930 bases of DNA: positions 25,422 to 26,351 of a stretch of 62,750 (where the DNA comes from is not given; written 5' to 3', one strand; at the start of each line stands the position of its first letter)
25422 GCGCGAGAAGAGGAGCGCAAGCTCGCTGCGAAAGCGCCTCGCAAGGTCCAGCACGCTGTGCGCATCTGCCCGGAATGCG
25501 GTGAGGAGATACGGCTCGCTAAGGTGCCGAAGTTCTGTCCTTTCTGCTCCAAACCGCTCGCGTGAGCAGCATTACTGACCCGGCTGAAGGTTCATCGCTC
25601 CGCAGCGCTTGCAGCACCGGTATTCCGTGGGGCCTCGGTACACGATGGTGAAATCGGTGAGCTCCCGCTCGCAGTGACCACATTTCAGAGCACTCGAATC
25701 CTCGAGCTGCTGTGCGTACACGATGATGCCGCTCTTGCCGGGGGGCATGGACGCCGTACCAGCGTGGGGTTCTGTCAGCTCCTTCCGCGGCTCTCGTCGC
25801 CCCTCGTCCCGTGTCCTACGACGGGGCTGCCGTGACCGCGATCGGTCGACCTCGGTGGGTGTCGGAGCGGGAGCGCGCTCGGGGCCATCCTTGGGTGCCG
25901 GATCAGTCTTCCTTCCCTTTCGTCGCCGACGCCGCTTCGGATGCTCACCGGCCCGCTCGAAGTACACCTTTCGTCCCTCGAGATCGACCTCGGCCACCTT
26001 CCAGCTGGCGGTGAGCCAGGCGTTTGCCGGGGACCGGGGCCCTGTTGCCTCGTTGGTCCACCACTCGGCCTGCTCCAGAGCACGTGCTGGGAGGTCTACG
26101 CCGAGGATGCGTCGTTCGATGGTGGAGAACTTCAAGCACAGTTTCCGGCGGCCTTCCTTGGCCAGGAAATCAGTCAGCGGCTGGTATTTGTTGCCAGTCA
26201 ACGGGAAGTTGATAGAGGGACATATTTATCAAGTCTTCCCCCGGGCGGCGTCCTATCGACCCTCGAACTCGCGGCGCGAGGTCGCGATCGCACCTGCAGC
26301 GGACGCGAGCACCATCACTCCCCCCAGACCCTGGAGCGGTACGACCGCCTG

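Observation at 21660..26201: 1300-aa protein made of about 95 perfect-period 13-residue Ala/Glu/Trp repeats capped by a zinc ribbon, convergent with another zinc-ribbon protein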

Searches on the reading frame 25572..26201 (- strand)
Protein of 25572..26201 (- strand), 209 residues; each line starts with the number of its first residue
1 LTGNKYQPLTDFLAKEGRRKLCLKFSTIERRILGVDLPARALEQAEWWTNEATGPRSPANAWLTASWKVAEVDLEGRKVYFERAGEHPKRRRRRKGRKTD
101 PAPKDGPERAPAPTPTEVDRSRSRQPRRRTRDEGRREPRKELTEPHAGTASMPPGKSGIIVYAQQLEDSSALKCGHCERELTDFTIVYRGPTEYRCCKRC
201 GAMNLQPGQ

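Call 4: search_protein_families(library=pfam, proteins=[window:25572-26201:-], max_evalue=1)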
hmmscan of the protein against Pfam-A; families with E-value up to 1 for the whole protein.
window:25572-26201:- (209 aa): 4 families
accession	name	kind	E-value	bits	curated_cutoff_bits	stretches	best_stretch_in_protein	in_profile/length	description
PF24698.1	DUF7662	-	4.8e-10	39.5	26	1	6-84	1-71/72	Domain of unknown function (DUF7662)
PF18551.6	TackOD1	-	0.004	17.2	32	1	163-207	116-160/188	Thaumarchaeal output domain 1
PF23231.1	HAT_Syf1_CNRKL1_C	-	0.29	10.3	27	1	11-73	272-328/397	Pre-mRNA-splicing factor Syf1/CRNKL1 C-terminal HAT repeat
PF05887.16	Trypan_PARP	-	0.53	10.7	100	1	95-150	55-114/134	Procyclic acidic repetitive protein (PARP)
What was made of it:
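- On DUF7662 (neighbour protein): 39.5 bits against a cut-off of 26; aa 6-84 match profile positions 1-71 of 72 (call 4).
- Checked: Its N-terminal domain can be placed: Pfam DUF7662, E = 4.8e-10, 39.5 bits against a cut-off of 26 (call 4).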

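Call 11: find_encoding_contigs(protein=window:25572-26201:-, flank=10000, max_places=6)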
Protein window:25572-26201:- (209 aa): 14 contigs read that carry it; 6 places shown.
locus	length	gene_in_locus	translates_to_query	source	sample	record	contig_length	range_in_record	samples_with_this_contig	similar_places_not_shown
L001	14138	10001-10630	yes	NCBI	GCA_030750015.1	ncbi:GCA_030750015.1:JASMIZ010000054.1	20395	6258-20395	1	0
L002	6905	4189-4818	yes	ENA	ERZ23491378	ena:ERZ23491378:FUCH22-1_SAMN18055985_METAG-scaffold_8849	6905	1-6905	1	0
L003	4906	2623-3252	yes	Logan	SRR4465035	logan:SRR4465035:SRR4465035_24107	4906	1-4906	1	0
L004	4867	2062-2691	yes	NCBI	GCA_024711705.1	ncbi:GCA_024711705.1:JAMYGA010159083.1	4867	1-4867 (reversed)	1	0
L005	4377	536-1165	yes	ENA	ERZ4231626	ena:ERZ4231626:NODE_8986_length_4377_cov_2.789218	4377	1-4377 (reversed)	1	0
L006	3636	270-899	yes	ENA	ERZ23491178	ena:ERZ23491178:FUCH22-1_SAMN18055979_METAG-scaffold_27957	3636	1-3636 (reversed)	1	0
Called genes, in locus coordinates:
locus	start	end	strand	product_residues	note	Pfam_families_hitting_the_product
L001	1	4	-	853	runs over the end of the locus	PF01411:tRNA-synt_2c, PF07973:tRNA_SAD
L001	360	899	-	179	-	PF04191:PEMT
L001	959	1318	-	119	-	PF01925:TauE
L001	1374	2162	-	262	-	PF00254:FKBP_C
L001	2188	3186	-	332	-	PF01145:Band_7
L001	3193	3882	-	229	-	PF00215:OMPdecase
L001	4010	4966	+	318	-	PF00294:PfkB, PF08543:Phos_pyr_kin (weak)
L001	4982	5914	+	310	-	PF01699:Na_Ca_ex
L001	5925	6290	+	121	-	PF03259:Robl_LC7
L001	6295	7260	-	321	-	PF01545:Cation_efflux, PF16916:ZT_dimer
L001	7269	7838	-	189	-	PF01928:CYTH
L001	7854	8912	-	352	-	PF00082:Peptidase_S8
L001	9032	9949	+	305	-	PF00892:EamA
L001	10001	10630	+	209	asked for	PF24698:DUF7662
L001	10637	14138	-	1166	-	?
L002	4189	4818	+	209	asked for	PF24698:DUF7662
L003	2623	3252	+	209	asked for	PF24698:DUF7662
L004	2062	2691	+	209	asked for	PF24698:DUF7662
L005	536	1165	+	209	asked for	PF24698:DUF7662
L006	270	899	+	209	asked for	PF24698:DUF7662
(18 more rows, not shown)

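Call 15: search_protein_families(library=ncbifam, proteins=[window:25572-26201:-], max_evalue=1)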
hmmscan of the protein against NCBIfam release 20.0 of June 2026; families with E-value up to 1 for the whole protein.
window:25572-26201:- (209 aa): 0 families

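Call 16: search_protein_families(library=padloc, proteins=[window:25572-26201:-], max_evalue=1)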
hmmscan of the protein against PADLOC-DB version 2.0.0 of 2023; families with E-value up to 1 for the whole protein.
window:25572-26201:- (209 aa): 0 families

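Call 45: find_homologous_proteins(query=window:25572-26201:-)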
Query window:25572-26201:- (209 aa): 3 proteins with E <= 0.001 among 258 candidates.
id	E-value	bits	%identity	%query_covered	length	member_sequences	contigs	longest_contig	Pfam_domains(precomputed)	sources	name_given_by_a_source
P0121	3.3e-138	476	100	100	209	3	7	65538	PF24698.2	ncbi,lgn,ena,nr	ncbi:MAG: hypothetical protein QF415_10500 [Candidatus Undinarchaeales archaeon]|nr:hypothetical pro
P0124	7.7e-121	420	90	100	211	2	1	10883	PF24698.2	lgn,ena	-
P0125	3.5e-117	408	86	100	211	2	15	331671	PF24698.2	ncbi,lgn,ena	-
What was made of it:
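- Tried and rejected: The neighbour's homolog search returned only three near-identical clusters (call 45).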

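Call 80: find_encoding_contigs(protein=P0125, flank=8000, max_places=3)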
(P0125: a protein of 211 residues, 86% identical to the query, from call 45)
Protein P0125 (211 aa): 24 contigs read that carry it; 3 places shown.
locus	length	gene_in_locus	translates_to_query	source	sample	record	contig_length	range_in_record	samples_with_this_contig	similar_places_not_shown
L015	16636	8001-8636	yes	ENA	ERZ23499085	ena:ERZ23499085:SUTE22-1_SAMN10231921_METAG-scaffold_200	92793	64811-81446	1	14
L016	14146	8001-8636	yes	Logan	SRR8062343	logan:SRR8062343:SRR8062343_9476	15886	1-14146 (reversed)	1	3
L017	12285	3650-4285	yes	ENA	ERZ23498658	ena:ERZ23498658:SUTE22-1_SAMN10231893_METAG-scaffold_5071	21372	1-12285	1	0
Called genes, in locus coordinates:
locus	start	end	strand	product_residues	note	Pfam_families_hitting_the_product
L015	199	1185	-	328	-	PF01145:Band_7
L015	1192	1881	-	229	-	PF00215:OMPdecase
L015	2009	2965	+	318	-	PF00294:PfkB, PF08543:Phos_pyr_kin (weak)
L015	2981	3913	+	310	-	PF01699:Na_Ca_ex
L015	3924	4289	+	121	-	PF03259:Robl_LC7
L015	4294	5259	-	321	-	PF01545:Cation_efflux, PF16916:ZT_dimer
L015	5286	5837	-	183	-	PF01928:CYTH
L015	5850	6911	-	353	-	PF00082:Peptidase_S8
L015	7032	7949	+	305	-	PF00892:EamA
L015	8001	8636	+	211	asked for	PF24698:DUF7662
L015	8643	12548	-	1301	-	-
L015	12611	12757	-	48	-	-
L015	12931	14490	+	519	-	PF04389:Peptidase_M28 (weak), PF05343:Peptidase_M42, PF04389:Peptidase_M28, PF01546:Peptidase_M20 (weak), PF05343:Peptidase_M42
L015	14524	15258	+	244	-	-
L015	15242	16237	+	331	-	PF00702:Hydrolase (faint), PF13344:Hydrolase_6, PF13242:Hydrolase_like (weak)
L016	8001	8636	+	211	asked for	PF24698:DUF7662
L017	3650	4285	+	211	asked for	PF24698:DUF7662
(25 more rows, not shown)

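Call 81: find_encoding_contigs(protein=P0124, flank=8000, max_places=3)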
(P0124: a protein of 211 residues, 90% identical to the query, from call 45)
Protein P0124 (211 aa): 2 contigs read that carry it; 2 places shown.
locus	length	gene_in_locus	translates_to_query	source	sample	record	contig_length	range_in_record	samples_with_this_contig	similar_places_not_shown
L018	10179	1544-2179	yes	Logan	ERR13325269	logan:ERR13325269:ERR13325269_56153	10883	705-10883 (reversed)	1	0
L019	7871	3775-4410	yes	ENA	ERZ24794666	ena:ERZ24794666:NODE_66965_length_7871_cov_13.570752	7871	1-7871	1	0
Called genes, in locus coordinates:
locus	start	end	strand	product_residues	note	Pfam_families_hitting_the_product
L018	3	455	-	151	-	?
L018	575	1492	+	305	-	PF00892:EamA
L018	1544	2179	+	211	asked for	PF24698:DUF7662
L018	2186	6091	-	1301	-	-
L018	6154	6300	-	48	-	-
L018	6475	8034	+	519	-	PF04389:Peptidase_M28 (weak), PF05343:Peptidase_M42, PF04389:Peptidase_M28, PF01546:Peptidase_M20 (weak), PF05343:Peptidase_M42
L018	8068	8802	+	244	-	-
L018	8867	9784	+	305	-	PF00702:Hydrolase (faint), PF13344:Hydrolase_6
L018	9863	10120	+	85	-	-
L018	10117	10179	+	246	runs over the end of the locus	PF02826:2-Hacid_dh_C (weak), PF03807:F420_oxidored (faint), PF02153:PDH_N, PF26213:TYRAAT1_C (weak)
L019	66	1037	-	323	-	PF01545:Cation_efflux, PF16916:ZT_dimer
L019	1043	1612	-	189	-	PF01928:CYTH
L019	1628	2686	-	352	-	PF00082:Peptidase_S8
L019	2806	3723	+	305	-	PF00892:EamA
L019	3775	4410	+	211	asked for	PF24698:DUF7662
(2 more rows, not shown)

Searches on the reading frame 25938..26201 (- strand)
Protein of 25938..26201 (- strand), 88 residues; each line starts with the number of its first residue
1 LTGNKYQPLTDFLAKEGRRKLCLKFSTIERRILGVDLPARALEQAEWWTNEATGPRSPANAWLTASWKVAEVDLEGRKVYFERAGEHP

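Call 64: search_dna_similar(query=window:25938-26201:-, collection=plasmids, mode=protein, max_evalue=0.01, max_rows=25)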
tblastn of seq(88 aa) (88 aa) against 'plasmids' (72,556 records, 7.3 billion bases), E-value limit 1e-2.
Records with a match: 11; places in all: 11; records where one place covers at least 80% of the query: 10.
Best place of each record, by identity: <60% 11.
By first word of the organism name: Deinococcus 3; Caballeronia 2; Bradyrhizobium 2; Paraburkholderia 1; Thermococcus 1; Paracoccus 1; Anabaena 1.
By predicted mobility (MOB-suite, as given by PLSDB): non-mobilizable 7; mobilizable 2; conjugative 2.
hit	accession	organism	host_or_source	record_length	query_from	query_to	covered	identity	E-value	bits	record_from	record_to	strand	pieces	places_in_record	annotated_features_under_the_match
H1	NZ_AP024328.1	Caballeronia sp. NK8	-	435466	4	88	97%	39.1%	5e-10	61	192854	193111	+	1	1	HNH endonuclease signature motif containing protein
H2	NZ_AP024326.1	Caballeronia sp. NK8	-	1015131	4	88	97%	39.1%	5e-10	61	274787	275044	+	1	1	record has no annotation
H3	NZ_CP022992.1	Paraburkholderia aromaticivorans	-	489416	2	84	94%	39.8%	1e-10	62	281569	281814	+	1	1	hypothetical protein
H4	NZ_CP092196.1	Deinococcus sp. KNUC1210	Setaria viridis,cell ...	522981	5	84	91%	40.0%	3e-9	59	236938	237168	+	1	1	hypothetical protein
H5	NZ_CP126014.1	Bradyrhizobium japonicum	Glycine max,soybean,root nodule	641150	6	83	89%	40.0%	7e-5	46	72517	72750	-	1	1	hypothetical protein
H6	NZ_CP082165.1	Bradyrhizobium sp. 186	Acmispon strigosus,cell culture,root ...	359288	1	83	94%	36.8%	3e-4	44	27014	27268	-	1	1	none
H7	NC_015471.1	Thermococcus barophilus MP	-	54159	4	83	91%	37.5%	7e-10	60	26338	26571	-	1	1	hypothetical protein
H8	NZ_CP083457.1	Deinococcus taeanensis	whole organism,coastal dune soil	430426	5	72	77%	42.6%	1e-7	54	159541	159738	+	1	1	hypothetical protein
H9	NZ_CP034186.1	Deinococcus psychrotolerans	whole organism,R2A medium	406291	2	83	93%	34.1%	6e-4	44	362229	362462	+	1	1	none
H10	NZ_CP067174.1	Paracoccus aestuarii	cell culture,isolated from tidal flat ...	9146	6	83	89%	35.9%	3e-5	47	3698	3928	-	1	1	hypothetical protein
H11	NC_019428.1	Anabaena sp. 90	-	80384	4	87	95%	31.0%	3e-4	44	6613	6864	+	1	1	DUF4268 domain-containing protein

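Call 65: get_annotated_region(hit=H1, flank=4000)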
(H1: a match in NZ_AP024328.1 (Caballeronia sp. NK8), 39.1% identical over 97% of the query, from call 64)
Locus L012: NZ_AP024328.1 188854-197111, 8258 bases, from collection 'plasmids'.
description: Caballeronia sp. NK8 plasmid pNK84, complete sequence
organism: Caballeronia sp. NK8 (NCBI taxid 140098)
taxonomy: Bacteria; Pseudomonadota; Betaproteobacteria; Burkholderiales; Burkholderiaceae; Caballeronia; Caballeronia sp. NK8
host: -; source: -; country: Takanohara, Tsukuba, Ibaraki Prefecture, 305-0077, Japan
typing (MOB-suite, as given by PLSDB): mobilizable; relaxase MOBP
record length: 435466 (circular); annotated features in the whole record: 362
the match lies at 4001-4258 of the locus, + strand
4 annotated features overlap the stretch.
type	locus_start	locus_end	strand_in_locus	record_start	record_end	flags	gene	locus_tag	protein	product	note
CDS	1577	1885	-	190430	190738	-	-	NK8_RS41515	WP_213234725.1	hypothetical protein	-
CDS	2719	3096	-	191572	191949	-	-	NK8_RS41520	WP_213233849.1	hypothetical protein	-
CDS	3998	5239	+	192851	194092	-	-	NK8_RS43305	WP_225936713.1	HNH endonuclease signature motif containing protein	-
CDS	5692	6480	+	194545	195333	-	-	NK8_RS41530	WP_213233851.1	hypothetical protein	-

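Call 66: get_annotated_region(hit=H7, flank=4000)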
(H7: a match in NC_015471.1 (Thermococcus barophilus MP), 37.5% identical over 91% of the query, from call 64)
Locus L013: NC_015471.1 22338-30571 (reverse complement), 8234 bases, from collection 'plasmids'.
description: Thermococcus barophilus MP plasmid pTBMP1, complete sequence
organism: Thermococcus barophilus MP (NCBI taxid 391623)
taxonomy: Archaea; Euryarchaeota; Thermococci; Thermococcales; Thermococcaceae; Thermococcus; Thermococcus barophilus; Thermococcus barophilus MP
host: -; source: -; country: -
typing (MOB-suite, as given by PLSDB): non-mobilizable
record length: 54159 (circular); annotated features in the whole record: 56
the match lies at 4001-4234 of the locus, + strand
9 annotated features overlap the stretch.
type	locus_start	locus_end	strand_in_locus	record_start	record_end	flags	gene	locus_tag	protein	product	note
CDS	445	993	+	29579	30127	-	-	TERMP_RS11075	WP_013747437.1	NYN domain-containing protein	-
CDS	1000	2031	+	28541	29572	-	-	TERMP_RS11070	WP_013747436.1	type I restriction endonuclease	GO:0006304 - DNA modification [Evidence IEA]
CDS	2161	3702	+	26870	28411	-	-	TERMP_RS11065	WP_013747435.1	ribonuclease J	-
CDS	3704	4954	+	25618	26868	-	-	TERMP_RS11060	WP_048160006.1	hypothetical protein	-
CDS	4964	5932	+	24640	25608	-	-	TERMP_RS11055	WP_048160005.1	class II glutamine amidotransferase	-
CDS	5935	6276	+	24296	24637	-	-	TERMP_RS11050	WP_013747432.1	gamma-glutamylcyclotransferase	-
CDS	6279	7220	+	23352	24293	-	-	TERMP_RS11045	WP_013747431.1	ADP-ribosylglycohydrolase family protein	-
CDS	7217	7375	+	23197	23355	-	-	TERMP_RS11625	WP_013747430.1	hypothetical protein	-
CDS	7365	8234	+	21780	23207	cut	-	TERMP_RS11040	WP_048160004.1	hypothetical protein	-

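Call 67: get_annotated_region(hit=H11, flank=4000)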
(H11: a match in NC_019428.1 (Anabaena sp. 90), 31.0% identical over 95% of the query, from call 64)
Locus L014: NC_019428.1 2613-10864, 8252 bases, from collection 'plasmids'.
description: Anabaena sp. 90 plasmid pANA01, complete sequence
organism: Anabaena sp. 90 (NCBI taxid 46234)
taxonomy: Bacteria; Cyanobacteriota; Cyanophyceae; Nostocales; Nostocaceae; Anabaena; Anabaena sp. 90
host: -; source: -; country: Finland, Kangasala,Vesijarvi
typing (MOB-suite, as given by PLSDB): non-mobilizable; replicon rep_cluster_1727
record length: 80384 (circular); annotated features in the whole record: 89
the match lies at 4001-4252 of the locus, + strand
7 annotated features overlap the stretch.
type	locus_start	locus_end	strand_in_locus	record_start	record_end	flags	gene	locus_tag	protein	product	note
CDS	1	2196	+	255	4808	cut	-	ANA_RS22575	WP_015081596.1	hypothetical protein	-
CDS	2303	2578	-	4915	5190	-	-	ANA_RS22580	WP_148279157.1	hypothetical protein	-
CDS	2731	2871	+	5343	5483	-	-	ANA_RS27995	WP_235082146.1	hypothetical protein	-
CDS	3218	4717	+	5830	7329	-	-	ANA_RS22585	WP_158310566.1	DUF4268 domain-containing protein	-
CDS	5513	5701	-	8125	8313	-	-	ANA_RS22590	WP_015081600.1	hypothetical protein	-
CDS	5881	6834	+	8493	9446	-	-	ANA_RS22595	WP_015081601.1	DUF4351 domain-containing protein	-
CDS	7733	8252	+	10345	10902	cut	-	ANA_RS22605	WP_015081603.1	hypothetical protein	-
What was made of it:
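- It also occurs in a Thermococcus plasmid island with an NYN domain, a type I restriction endonuclease and RNase J (calls 64-67).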
